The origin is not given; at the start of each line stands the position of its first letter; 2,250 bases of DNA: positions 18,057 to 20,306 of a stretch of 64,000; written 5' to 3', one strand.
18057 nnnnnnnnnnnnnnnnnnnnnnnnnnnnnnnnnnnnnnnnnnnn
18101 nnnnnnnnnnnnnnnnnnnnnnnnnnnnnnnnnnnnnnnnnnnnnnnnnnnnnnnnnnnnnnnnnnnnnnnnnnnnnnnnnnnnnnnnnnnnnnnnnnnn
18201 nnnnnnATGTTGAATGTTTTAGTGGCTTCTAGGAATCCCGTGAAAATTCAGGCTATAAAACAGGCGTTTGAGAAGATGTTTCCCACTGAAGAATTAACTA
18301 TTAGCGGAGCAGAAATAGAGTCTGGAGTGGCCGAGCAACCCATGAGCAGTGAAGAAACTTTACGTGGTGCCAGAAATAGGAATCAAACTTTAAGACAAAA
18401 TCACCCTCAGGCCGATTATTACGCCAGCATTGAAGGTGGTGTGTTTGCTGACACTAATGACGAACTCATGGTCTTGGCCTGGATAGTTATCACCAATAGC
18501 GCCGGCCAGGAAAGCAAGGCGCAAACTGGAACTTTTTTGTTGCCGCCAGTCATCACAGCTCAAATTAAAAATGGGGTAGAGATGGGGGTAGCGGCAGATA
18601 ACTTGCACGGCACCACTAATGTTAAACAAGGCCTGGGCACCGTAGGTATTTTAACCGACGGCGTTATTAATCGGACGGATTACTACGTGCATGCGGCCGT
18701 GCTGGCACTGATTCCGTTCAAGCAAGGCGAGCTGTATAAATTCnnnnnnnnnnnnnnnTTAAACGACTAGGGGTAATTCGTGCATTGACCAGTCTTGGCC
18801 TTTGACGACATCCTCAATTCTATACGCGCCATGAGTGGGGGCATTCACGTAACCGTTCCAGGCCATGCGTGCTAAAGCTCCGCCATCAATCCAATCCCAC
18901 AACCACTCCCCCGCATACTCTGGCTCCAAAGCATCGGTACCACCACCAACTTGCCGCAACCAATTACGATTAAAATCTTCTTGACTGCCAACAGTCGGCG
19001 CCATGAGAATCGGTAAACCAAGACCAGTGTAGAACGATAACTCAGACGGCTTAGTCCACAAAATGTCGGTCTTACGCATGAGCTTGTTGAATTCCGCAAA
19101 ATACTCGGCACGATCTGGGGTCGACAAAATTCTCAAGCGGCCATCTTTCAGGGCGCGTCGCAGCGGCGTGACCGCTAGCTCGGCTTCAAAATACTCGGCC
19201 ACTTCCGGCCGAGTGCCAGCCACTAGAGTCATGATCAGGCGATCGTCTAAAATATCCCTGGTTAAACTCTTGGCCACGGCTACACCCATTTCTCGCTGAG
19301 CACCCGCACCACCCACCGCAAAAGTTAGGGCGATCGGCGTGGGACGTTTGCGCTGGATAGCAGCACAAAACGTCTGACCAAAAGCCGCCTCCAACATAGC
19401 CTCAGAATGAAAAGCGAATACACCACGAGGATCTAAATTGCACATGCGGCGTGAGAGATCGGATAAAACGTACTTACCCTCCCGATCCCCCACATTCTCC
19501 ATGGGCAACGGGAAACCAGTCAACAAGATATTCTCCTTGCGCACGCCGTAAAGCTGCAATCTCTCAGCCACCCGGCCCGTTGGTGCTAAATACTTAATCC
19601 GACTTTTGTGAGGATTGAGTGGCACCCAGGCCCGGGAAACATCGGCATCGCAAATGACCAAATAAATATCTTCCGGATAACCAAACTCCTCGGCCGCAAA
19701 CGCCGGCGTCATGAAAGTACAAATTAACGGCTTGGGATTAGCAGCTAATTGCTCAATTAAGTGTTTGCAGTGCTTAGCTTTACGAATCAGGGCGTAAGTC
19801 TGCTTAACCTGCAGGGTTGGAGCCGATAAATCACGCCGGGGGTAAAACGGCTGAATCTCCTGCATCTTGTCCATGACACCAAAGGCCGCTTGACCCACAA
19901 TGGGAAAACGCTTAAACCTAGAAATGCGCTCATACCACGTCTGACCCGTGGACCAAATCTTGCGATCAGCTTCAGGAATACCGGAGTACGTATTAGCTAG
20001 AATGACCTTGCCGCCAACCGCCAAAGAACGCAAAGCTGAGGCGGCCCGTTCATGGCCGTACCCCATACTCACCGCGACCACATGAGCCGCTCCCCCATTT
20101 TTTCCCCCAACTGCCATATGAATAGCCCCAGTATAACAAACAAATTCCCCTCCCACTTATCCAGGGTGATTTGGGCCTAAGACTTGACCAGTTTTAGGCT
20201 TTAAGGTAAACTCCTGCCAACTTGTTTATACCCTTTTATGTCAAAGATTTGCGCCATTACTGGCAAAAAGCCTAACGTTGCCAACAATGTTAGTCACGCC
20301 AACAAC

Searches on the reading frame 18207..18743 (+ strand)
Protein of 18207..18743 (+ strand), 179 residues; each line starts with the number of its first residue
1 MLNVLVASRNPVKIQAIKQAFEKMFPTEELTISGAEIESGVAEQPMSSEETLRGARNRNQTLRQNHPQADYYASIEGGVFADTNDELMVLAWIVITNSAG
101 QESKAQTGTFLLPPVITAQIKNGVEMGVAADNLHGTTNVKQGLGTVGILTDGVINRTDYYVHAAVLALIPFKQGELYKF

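Call 9: search_protein_families(library=ncbifam, proteins=[window:18207-18743:+], max_evalue=0.01)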
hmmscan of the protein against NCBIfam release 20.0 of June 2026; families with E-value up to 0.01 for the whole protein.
window:18207-18743:+ (179 aa): 5 families
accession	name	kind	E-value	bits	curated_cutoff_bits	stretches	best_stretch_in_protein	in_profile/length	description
NF003459.0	PRK05074.1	equivalog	1.9e-52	177.6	175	1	1-177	4-174/176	inosine/xanthosine triphosphatase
TIGR00258.1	TIGR00258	equivalog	1.9e-39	135.4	117.1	1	6-177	1-167/168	inosine/xanthosine triphosphatase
NF003039.0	PRK03941.1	equivalog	4e-30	104.9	199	1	3-178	2-174/176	NTPase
NF002850.0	PRK03114.1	equivalog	3.3e-26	91.9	199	1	3-165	2-156/169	DUF84 family protein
NF002250.0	PRK01170.1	subfamily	1.4e-20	74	489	1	2-178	150-321/322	bifunctional pantetheine-phosphate adenylyltransferase/NTP phosphatase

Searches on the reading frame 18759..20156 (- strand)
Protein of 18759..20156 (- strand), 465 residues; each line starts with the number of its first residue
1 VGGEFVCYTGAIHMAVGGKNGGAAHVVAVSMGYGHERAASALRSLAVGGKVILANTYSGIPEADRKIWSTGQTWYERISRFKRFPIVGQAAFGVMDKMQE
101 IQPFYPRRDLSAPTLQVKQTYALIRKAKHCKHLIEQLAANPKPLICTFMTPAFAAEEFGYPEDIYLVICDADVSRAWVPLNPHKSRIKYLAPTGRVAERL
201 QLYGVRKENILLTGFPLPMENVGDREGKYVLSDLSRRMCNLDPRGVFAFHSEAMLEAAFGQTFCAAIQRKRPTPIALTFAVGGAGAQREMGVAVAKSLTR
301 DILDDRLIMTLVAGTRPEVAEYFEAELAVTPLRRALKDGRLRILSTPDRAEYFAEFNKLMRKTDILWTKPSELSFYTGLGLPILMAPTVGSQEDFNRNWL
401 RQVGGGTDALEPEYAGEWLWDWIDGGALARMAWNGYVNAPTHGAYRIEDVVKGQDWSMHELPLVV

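Call 9: search_protein_families(library=ncbifam, proteins=[window:18759-20156:-], max_evalue=0.01)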
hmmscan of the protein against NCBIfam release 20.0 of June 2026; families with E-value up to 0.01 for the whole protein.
window:18759-20156:- (465 aa): 1 family
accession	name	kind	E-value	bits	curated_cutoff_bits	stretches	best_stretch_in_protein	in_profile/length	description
NF010135.0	PRK13609.1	equivalog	5.8e-05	22.2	500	0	139-217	103-179/388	diglucosyl diacylglycerol synthase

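Call 30: find_related_loci(query=window:18759-20156:-, collection=genome_contigs, flank=10000)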
Query window:18759-20156:- (465 aa) in genome_contigs; peptide patterns used: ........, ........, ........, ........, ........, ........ (x = any residue, [..] = any of these).
58 stretches matched a pattern; 12 encode a relative of the query (tblastn E <= 1e-3); 12 distinct loci.
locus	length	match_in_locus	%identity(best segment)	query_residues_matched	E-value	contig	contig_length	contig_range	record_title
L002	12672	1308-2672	81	11-465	0e+0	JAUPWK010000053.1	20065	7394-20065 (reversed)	MAG: Patescibacteria group bacterium isolate erpe_2018_sw_45hr_WHONDRS-SW48-000100_B_bin.48 scaffold_892100, whole genom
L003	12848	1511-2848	67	20-465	0e+0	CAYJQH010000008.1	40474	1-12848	MAG TPA_asm: uncultured Gammaproteobacteria bacterium isolate ERP125453_co1_14 genome assembly, contig: NODE_745_length_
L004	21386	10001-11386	63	2-465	0e+0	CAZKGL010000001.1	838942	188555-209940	MAG TPA_asm: uncultured Gammaproteobacteria bacterium isolate binchicken_co134_9 genome assembly, contig: NODE_7_length_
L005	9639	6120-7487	61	6-465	0e+0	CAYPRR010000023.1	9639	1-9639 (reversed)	MAG TPA_asm: uncultured Gammaproteobacteria bacterium isolate SRP062349_co5_16 genome assembly, contig: NODE_3406_length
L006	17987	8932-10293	81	12-465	0e+0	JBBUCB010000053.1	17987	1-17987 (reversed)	MAG: Patescibacteria group bacterium isolate H41-bin178_1 H41_bin178_1_000000000053, whole genome shotgun sequence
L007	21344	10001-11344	62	16-465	0e+0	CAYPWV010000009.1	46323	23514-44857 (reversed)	MAG TPA_asm: uncultured Gammaproteobacteria bacterium isolate SRP342105_co1_259 genome assembly, contig: NODE_958_length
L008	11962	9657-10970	62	24-465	0e+0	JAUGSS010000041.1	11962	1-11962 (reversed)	MAG: Methylococcaceae bacterium isolate ZUGMOB10 c_000000012990, whole genome shotgun sequence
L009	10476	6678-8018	61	17-465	0e+0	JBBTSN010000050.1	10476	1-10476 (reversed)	MAG: Patescibacteria group bacterium isolate H41-bin180_1 H41_bin180_1_000000000050, whole genome shotgun sequence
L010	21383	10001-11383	57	7-465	0e+0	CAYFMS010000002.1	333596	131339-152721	MAG TPA_asm: uncultured Gammaproteobacteria bacterium isolate ERP019367_co1_75 genome assembly, contig: NODE_39_length_3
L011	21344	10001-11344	60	16-465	0e+0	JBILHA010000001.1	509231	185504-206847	MAG: Candidatus Kapaibacterium sp. isolate ME2016-10-14_3300044974_group7_bin65 Rohwer_bin1516_scaffold_1_c1, whole geno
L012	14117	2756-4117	57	13-465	6e-177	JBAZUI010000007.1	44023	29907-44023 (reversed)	MAG: Patescibacteria group bacterium isolate SO_2017_GW1_224 NODE_4117_length_44023_cov_1.666507_OW334_2017, whole genom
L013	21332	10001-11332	61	19-465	0e+0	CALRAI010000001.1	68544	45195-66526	MAG: Candidatus Uhrbacteria bacterium isolate MaH-04nov19-6 genome assembly, contig: MaH-04nov19-C714, whole genome shot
